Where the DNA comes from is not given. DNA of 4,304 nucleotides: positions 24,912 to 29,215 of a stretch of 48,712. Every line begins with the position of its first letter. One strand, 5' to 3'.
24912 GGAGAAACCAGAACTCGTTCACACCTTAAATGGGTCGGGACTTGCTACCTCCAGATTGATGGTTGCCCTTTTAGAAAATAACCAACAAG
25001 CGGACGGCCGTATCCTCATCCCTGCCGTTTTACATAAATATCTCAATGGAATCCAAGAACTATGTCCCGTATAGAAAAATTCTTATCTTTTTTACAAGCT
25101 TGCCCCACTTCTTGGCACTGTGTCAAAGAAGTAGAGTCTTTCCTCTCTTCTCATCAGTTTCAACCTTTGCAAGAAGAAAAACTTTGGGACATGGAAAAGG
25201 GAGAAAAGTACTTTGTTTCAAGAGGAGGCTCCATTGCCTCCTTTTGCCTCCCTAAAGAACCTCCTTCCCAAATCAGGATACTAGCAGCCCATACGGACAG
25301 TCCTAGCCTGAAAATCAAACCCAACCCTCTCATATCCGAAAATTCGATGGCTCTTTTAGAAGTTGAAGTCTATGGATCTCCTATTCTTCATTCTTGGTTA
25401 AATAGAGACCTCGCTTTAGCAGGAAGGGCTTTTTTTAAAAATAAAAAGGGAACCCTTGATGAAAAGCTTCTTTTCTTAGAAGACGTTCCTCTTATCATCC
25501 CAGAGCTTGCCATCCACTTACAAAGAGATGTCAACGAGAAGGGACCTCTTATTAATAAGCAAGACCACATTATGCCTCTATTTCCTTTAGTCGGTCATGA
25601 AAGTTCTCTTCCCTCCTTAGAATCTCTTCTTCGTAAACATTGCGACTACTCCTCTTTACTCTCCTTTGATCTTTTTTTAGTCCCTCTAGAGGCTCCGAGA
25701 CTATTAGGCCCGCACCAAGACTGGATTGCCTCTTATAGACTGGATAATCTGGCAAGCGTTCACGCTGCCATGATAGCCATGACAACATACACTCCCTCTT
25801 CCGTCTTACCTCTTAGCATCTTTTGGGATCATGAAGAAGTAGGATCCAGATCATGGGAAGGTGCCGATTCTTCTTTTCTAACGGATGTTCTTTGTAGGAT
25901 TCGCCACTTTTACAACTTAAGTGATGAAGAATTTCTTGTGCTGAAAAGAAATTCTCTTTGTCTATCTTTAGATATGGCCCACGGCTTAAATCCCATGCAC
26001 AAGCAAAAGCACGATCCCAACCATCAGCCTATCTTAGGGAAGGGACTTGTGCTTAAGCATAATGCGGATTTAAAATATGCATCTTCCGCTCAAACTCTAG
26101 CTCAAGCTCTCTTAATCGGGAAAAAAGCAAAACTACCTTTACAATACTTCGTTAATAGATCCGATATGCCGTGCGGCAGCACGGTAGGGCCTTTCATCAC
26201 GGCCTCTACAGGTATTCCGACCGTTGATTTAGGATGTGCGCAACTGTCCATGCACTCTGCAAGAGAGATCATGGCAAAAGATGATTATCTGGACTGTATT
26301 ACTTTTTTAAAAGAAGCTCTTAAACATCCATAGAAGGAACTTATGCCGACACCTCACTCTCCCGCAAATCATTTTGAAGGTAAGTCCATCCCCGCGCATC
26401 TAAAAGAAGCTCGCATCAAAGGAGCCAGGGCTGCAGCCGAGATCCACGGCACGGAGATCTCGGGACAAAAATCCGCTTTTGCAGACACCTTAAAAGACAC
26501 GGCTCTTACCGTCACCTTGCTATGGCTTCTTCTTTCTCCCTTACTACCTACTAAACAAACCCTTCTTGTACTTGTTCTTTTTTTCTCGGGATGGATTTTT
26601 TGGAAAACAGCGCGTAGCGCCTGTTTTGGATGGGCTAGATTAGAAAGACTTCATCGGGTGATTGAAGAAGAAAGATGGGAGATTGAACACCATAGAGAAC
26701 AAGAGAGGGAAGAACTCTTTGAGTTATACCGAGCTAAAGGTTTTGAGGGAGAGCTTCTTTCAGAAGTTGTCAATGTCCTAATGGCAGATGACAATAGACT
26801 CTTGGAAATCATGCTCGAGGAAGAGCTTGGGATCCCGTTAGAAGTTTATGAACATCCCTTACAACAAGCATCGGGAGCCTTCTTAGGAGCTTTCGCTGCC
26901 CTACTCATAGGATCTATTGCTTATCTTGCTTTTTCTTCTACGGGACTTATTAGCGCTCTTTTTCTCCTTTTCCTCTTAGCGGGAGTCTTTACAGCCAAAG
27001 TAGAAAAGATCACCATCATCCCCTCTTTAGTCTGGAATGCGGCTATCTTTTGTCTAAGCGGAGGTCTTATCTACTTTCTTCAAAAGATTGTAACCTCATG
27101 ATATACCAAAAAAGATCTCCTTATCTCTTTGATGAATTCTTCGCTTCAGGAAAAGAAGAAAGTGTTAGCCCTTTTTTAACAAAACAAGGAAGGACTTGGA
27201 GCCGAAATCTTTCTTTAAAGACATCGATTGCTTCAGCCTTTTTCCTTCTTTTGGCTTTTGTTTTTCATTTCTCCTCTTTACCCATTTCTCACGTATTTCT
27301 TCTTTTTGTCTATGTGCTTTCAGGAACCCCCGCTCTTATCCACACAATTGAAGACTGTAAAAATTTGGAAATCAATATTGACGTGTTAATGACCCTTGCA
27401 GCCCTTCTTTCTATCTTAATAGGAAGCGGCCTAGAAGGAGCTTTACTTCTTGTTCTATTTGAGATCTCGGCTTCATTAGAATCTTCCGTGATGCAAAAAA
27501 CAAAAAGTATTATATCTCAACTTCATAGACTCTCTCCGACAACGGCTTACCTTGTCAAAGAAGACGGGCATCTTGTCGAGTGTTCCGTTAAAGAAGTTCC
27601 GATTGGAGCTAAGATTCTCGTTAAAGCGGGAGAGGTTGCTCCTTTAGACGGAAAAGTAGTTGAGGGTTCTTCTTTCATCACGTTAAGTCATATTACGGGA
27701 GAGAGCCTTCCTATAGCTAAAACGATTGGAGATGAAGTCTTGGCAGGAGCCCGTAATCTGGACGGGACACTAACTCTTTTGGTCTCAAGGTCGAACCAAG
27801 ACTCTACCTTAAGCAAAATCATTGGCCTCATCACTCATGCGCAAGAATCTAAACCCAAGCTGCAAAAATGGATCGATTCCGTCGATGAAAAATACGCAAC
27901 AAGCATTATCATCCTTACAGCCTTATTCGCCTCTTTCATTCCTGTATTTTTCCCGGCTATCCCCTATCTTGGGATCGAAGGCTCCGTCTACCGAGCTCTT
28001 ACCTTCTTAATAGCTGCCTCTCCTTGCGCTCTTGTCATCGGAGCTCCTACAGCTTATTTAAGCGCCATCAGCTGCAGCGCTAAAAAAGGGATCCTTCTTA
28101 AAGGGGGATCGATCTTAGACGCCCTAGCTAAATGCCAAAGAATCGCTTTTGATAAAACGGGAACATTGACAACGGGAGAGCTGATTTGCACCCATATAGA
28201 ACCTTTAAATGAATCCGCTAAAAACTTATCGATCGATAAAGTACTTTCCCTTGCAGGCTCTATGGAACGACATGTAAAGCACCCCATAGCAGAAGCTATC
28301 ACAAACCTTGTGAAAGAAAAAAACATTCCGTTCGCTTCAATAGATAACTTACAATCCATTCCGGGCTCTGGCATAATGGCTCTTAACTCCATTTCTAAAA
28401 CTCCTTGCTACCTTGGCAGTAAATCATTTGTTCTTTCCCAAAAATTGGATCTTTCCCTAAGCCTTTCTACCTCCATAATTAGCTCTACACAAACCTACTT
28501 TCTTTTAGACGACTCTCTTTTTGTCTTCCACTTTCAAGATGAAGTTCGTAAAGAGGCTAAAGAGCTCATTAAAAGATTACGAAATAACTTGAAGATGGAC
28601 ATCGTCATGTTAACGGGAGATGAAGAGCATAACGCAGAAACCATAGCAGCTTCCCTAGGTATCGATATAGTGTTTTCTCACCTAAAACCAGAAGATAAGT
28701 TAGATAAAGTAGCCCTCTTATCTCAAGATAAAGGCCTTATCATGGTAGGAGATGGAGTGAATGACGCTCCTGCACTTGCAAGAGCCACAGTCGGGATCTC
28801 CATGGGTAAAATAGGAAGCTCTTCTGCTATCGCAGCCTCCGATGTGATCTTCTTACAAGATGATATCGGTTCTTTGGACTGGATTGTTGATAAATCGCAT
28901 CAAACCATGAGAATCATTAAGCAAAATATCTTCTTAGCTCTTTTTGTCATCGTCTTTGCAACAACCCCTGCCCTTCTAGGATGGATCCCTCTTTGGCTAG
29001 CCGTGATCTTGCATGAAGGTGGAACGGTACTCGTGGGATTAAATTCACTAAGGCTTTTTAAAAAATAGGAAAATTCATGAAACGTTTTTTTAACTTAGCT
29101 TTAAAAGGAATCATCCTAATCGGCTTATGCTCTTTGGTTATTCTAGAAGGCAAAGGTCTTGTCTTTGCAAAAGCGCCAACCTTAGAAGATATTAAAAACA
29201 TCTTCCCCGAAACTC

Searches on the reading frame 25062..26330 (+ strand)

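Call 51: search_protein_families(library=pfam, proteins=[window:25062-26330:+], max_evalue=0.00001)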
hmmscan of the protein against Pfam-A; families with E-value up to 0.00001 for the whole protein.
window:25062-26330:+ (423 aa): 2 families
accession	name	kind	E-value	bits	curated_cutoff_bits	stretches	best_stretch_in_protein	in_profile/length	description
PF02127.20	Peptidase_M18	-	1.5e-108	363.9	24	1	10-417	1-429/432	Aminopeptidase I zinc metalloprotease (M18)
PF05343.19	Peptidase_M42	-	2.4e-06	27.3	23.2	0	311-414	192-291/292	M42 glutamyl aminopeptidase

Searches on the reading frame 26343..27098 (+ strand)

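Call 51: search_protein_families(library=pfam, proteins=[window:26343-27098:+], max_evalue=0.00001)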
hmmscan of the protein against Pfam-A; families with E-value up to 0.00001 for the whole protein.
window:26343-27098:+ (252 aa): 1 family
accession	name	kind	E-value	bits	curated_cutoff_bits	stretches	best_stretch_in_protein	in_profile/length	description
PF01988.24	VIT1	-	1.1e-17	65.1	28.1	1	103-235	63-201/214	VIT family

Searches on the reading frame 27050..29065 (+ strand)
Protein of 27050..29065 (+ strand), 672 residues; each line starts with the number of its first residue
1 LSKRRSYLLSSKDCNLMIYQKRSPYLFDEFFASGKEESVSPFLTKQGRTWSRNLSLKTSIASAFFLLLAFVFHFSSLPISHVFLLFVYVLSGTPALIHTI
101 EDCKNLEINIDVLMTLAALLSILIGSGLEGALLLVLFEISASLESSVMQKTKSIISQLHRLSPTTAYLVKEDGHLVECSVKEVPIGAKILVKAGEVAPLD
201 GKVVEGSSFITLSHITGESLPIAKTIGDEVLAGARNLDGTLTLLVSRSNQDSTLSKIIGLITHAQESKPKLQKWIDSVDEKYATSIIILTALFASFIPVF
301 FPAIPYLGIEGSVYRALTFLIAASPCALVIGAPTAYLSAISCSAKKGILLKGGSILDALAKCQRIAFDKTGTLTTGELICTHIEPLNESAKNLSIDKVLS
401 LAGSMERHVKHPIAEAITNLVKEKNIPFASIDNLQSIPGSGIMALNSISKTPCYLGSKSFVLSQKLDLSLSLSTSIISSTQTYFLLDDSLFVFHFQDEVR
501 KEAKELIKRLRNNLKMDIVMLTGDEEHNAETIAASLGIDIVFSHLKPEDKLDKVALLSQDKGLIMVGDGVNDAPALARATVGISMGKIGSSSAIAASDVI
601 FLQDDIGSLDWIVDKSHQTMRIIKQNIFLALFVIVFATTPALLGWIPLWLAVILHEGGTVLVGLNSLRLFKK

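Call 51: search_protein_families(library=pfam, proteins=[window:27050-29065:+], max_evalue=0.00001)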
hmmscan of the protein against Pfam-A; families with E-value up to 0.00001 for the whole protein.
window:27050-29065:+ (672 aa): 2 families
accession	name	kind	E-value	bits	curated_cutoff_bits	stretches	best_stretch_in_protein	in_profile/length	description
PF00122.25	E1-E2_ATPase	-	8.4e-40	136.7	28.1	1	161-346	2-181/181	E1-E2 ATPase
PF00702.32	Hydrolase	-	3.9e-23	83.3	26.4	1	365-579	4-190/191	haloacid dehalogenase-like hydrolase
